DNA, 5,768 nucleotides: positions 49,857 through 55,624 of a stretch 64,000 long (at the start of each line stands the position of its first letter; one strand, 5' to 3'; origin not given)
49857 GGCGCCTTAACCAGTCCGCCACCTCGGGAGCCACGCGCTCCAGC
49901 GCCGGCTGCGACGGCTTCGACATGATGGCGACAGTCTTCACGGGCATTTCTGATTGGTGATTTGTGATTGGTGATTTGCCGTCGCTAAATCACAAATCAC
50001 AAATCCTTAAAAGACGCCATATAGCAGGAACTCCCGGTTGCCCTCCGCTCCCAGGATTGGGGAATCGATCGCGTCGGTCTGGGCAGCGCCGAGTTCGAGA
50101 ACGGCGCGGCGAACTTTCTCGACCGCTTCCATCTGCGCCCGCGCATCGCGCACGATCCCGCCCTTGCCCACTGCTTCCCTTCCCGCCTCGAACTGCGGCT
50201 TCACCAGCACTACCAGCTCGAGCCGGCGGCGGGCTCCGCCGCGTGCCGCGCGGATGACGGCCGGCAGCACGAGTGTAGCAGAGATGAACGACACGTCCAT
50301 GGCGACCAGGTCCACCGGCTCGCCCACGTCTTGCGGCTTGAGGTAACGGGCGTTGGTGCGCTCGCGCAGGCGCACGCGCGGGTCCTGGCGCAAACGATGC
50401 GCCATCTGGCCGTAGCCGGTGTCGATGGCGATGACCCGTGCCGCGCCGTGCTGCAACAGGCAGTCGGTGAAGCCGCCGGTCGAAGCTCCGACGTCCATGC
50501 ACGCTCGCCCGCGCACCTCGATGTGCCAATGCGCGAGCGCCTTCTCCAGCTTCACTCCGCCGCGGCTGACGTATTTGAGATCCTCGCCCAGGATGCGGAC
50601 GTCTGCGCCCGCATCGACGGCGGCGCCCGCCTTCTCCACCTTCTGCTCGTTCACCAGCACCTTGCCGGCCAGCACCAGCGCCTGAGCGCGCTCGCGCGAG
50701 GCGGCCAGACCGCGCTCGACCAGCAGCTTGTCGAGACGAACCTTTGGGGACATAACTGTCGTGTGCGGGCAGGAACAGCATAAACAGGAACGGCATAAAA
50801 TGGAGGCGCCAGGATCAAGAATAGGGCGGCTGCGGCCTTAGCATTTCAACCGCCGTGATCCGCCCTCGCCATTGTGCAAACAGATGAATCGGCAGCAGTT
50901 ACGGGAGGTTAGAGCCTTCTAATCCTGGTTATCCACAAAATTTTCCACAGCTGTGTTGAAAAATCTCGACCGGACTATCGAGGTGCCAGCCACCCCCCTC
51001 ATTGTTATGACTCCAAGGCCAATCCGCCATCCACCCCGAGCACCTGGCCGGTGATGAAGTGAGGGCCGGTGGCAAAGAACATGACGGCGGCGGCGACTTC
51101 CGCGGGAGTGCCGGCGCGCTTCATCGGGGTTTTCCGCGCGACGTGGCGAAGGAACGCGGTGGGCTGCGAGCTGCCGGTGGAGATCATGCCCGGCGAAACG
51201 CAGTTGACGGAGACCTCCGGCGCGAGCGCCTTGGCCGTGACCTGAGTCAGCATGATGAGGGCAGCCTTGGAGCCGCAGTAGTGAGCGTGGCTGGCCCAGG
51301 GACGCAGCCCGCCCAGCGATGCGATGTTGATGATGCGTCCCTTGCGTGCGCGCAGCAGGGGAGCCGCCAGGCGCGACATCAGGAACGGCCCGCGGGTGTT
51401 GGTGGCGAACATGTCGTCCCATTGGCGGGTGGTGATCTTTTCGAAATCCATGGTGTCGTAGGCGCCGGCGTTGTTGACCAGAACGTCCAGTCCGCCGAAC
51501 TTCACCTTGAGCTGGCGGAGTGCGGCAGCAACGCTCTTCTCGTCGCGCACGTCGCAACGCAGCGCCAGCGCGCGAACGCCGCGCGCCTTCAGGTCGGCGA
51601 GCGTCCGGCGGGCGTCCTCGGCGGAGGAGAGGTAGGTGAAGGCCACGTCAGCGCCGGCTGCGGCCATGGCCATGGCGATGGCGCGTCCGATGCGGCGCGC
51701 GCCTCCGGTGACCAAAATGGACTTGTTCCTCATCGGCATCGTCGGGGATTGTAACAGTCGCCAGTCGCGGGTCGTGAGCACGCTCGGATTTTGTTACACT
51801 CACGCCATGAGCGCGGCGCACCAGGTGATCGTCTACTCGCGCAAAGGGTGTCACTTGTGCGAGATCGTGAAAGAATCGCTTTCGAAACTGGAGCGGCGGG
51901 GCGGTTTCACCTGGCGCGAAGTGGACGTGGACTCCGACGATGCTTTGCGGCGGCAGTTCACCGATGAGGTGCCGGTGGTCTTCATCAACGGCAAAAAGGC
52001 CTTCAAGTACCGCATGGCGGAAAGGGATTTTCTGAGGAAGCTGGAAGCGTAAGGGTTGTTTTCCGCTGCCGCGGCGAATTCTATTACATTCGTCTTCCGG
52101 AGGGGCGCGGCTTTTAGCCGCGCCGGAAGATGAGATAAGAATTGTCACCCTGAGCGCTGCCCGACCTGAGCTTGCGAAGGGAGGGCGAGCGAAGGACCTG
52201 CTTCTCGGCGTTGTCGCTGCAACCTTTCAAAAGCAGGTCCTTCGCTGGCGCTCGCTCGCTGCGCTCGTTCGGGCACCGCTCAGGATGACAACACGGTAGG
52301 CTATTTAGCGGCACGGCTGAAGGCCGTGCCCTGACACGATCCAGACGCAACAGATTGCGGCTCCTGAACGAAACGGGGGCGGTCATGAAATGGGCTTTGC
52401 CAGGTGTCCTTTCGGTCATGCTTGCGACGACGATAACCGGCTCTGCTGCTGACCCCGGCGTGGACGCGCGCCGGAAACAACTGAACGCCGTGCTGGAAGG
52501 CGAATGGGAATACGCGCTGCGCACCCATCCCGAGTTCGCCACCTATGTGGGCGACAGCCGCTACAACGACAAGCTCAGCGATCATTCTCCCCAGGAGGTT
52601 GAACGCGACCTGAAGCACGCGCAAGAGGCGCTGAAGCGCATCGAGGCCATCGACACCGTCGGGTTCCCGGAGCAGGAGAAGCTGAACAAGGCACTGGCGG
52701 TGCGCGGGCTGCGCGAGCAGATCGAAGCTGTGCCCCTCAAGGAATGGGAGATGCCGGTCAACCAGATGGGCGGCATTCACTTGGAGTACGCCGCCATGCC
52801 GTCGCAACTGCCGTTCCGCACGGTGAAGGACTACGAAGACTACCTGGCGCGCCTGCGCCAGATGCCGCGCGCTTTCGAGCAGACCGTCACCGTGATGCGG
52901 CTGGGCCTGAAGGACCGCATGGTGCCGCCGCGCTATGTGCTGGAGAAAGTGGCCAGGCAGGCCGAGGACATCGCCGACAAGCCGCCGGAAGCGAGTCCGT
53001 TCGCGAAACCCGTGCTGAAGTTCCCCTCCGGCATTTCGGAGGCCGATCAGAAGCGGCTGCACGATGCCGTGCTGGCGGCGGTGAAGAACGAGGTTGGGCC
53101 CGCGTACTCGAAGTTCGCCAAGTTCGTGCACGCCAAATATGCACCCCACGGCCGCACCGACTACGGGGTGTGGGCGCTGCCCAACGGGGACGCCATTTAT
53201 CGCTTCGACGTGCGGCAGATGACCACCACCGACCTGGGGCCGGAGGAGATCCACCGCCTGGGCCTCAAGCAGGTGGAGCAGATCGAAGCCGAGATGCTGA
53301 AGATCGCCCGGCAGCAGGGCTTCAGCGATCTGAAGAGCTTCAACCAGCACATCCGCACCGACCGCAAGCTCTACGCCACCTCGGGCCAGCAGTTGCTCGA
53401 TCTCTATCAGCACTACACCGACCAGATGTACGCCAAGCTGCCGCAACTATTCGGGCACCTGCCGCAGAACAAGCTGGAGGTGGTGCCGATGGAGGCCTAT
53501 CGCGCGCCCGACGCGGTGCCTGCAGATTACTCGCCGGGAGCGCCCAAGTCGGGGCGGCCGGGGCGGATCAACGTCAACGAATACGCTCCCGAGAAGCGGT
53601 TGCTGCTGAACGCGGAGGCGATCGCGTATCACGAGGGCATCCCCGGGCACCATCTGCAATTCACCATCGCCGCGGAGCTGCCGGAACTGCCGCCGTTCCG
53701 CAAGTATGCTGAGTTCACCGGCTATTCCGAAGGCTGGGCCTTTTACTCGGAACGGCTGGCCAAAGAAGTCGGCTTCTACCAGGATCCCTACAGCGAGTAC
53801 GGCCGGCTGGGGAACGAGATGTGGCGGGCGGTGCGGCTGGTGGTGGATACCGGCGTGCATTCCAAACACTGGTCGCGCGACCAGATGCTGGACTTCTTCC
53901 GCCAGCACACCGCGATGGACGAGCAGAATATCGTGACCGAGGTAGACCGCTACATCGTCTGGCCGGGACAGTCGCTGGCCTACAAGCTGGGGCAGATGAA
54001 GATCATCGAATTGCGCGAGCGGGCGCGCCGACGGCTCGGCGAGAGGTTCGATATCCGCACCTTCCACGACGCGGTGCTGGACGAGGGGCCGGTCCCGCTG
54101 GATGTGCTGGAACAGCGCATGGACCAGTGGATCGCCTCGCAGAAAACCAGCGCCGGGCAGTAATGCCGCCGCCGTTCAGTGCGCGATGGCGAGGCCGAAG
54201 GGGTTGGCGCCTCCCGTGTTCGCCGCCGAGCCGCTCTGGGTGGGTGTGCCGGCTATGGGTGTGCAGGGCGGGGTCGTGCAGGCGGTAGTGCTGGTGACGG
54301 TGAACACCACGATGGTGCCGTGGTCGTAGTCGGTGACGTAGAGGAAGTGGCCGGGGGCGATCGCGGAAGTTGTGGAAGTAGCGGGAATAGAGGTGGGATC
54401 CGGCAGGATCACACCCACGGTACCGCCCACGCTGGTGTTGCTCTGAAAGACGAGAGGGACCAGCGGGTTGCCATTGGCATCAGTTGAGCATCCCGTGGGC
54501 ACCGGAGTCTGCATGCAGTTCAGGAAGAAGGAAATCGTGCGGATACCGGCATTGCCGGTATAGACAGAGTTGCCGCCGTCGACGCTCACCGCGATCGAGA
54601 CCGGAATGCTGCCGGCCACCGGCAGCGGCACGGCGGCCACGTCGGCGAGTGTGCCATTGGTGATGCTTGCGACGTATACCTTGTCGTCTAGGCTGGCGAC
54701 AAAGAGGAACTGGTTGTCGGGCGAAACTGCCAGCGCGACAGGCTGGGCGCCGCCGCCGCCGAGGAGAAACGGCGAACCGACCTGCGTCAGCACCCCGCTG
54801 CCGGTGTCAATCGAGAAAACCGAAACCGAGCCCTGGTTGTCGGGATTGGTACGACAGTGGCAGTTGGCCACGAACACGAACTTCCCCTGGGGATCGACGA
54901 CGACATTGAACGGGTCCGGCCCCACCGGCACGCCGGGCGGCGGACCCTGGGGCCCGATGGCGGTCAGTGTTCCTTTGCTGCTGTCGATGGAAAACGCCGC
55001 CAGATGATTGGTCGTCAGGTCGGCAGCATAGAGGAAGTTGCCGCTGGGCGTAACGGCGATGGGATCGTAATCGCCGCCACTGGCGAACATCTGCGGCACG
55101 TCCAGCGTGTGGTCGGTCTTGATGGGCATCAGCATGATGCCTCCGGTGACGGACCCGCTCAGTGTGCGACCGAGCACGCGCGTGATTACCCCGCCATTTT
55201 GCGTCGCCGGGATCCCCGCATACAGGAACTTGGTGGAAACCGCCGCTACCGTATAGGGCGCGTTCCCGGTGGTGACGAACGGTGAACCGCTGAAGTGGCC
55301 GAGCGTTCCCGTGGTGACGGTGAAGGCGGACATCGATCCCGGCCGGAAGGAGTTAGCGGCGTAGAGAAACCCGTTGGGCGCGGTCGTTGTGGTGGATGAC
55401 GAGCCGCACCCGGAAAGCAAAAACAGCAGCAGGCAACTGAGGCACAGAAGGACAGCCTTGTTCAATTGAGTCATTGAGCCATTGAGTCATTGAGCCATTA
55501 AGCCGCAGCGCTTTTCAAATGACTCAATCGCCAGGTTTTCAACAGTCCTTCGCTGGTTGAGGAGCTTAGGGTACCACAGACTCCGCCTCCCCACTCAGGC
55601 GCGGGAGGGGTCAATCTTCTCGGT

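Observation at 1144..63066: Locus-specific 7-8 nt tandem arrays anchored at gene boundaries across the whole window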

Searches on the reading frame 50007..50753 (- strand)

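Call 43: search_protein_families(library=pfam, proteins=[window:50007-50753:-], max_evalue=0.00001)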
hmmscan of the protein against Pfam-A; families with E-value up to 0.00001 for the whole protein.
window:50007-50753:- (248 aa): 2 families
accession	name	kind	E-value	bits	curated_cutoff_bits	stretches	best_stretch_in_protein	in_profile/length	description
PF01728.25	FtsJ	-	9.8e-43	146.6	24.1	1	61-246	1-179/181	FtsJ-like methyltransferase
PF01479.30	S4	-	7.3e-12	45.3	22.8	1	5-52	1-48/48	S4 domain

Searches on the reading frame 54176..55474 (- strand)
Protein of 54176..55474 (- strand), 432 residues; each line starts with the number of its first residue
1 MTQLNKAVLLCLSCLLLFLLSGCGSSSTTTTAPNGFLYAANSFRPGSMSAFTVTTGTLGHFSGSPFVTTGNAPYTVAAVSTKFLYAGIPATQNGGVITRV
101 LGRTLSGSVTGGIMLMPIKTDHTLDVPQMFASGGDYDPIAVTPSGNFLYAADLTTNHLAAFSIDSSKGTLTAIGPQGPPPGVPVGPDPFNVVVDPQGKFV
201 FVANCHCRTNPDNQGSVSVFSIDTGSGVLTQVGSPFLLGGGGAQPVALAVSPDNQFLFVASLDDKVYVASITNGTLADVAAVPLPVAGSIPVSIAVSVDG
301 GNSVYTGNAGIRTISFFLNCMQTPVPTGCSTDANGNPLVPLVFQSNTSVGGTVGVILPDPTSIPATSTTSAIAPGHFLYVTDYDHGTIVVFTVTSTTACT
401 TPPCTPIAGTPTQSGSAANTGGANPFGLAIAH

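Call 44: search_protein_families(library=pfam, proteins=[window:54176-55474:-], max_evalue=0.00001)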
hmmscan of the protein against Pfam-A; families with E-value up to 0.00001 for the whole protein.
window:54176-55474:- (432 aa): 1 family
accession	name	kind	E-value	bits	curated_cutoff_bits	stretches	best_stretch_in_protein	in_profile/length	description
PF10282.15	Lactonase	-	1.2e-15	58.1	21.7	1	139-234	249-332/344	Lactonase, 7-bladed beta-propeller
